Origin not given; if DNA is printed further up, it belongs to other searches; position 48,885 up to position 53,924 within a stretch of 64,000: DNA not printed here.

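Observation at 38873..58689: TE-less four-module NRPS operon with two N-methylating modules, its own PLP decarboxylase and two coupled orphan genes in a PVC-type genome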

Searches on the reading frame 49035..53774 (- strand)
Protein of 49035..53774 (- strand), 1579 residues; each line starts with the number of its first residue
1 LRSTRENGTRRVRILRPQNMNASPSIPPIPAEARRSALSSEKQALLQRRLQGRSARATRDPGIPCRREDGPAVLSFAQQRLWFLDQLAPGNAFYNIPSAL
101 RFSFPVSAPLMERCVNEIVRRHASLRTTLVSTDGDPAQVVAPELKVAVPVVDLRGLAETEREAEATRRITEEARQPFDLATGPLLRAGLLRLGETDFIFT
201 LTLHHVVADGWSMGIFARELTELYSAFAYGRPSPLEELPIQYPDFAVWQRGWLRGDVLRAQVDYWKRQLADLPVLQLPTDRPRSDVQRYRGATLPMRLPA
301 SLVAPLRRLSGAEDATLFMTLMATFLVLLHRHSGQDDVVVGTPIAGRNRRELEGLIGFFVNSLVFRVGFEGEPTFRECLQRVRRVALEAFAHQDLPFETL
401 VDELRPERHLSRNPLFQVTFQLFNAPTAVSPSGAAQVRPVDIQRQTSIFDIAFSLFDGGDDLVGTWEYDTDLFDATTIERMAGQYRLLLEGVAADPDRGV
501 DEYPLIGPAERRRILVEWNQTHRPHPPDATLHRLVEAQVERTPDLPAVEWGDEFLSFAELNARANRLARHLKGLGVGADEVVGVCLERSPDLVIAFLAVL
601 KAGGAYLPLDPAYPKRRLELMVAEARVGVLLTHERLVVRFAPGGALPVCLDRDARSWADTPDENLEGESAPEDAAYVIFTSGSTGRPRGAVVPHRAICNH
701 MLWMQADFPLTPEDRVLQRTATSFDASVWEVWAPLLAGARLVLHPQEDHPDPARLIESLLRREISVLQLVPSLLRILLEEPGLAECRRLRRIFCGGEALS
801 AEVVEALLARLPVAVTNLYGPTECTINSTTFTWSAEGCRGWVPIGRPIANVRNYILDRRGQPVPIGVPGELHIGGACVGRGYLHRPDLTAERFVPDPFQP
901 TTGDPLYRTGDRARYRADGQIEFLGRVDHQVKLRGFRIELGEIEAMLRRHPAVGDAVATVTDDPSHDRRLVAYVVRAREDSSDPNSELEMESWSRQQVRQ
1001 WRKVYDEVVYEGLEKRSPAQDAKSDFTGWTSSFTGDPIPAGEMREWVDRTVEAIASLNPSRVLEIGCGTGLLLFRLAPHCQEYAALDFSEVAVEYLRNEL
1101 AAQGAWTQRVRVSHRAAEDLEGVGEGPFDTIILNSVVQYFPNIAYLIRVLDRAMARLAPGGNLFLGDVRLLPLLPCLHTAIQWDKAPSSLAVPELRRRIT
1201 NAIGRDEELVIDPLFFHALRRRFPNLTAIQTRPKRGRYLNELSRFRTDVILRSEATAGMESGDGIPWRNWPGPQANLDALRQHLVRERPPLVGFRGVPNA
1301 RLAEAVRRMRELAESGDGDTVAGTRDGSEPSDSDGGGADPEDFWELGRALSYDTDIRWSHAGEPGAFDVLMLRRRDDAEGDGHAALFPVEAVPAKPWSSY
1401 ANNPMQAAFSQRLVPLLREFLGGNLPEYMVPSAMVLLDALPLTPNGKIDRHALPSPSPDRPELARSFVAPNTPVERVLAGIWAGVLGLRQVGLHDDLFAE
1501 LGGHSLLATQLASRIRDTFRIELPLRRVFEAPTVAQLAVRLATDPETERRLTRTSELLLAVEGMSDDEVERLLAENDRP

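Call 6: search_protein_families(library=pfam, proteins=[window:49035-53774:-], max_evalue=0.01)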
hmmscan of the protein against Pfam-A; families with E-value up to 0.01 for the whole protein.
window:49035-53774:- (1579 aa): 12 families
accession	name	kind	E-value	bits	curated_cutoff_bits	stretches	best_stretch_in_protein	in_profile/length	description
PF00668.25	Condensation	-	1.7e-102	343.9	30.6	1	72-514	5-455/456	Condensation domain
PF00501.34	AMP-binding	-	1.8e-89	300.7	29.9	1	536-883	2-384/384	AMP-binding enzyme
PF08242.18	Methyltransf_12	-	1.6e-16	61.2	30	1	1063-1163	1-98/98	Methyltransferase domain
PF00550.31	PP-binding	-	1.8e-15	57.4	20.8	1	1477-1538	2-64/67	Phosphopantetheine attachment site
PF13649.12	Methyltransf_25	-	2.6e-13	50.9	27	1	1062-1161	1-97/97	Methyltransferase domain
PF13489.12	Methyltransf_23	-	4.6e-12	46.4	27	1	1043-1168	9-119/164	Methyltransferase domain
PF13193.12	AMP-binding_C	-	6e-11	43.5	24.5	1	942-1009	1-64/76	AMP-binding enzyme C-terminal domain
PF13847.12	Methyltransf_31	-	9.7e-11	42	27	1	1061-1169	6-113/145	Methyltransferase domain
PF08241.18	Methyltransf_11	-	1.4e-10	42.1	21.2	1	1063-1164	1-94/95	Methyltransferase domain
PF05175.20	MTS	-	4.6e-06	26.8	23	1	1058-1171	31-144/170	Methyltransferase small domain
PF01209.24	Ubie_methyltran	-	0.0002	21.3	20.1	1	1043-1164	32-150/233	ubiE/COQ5 methyltransferase family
PF05401.17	NodS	-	0.0017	18.6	24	1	1060-1169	45-148/201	Nodulation protein S (NodS)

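Call 9: search_protein_families(library=ncbifam, proteins=[window:49035-53774:-], max_evalue=0.01)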
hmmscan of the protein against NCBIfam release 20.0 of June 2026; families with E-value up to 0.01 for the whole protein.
window:49035-53774:- (1579 aa): 124 families (the best 25 are shown)
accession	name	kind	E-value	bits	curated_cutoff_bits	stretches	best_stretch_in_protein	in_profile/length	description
NF004282.0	PRK05691.1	subfamily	0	1163.4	4090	3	69-700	1726-2361/4334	non-ribosomal peptide synthase/polyketide synthase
NF047350.1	aureusi_NRPS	equivalog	4.2e-188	627.6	2500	2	63-983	986-1871/2373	aureusimine non-ribosomal peptide synthetase AusA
NF041803.1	NRPS_SolG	exception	1.1e-180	602.7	2200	2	114-993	154-1034/1163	solanimycin non-ribosomal peptide synthetase SolG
TIGR01733.1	AA-adenyl-dom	subfamily_domain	8.7e-141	469.4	317.4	1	556-957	1-408/409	amino acid adenylation domain-containing protein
NF007605.2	PRK10252.1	equivalog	4.8e-136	455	2400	2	75-960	7-888/1292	enterobactin non-ribosomal peptide synthetase EntF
NF038078.1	NRPS_MxcG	equivalog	1.6e-132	443.2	2300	2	73-979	6-913/1442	myxochelin non-ribosomal peptide synthetase MxcG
TIGR03443.1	alpha_am_amid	equivalog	1.7e-91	307.4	1030.1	3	671-983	414-756/1390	L-aminoadipate-semialdehyde dehydrogenase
NF003417.0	PRK04813.1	subfamily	6.9e-81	272.3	476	2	535-991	9-460/505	D-alanine--poly(phosphoribitol) ligase subunit DltA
TIGR01734.1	D-ala-DACP-lig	equivalog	9.5e-79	265.2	559.85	2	535-981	6-452/504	D-alanine--poly(phosphoribitol) ligase subunit DltA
TIGR03098.1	ligase_PEP_1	hypoth_equivalog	6.4e-61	206.4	592.35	2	530-984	1-475/517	acyl-CoA ligase (AMP-forming), exosortase A system-associated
NF004837.0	PRK06187.1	subfamily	1.2e-60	205.3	476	3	657-1003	155-495/531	long-chain-fatty-acid--CoA ligase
NF005858.0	PRK07787.1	subfamily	1.2e-46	159.1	575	1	531-981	3-428/471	acyl-CoA synthetase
NF006181.0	PRK08314.1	subfamily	4.2e-44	150.7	705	2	656-1001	185-525/563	long-chain-fatty-acid--CoA ligase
NF005702.0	PRK07514.1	subfamily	3.4e-39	134.6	558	1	530-984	4-457/506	malonyl-CoA synthase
NF005863.0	PRK07798.1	subfamily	8.1e-39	133.6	543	2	665-1001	157-502/540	acyl-CoA synthetase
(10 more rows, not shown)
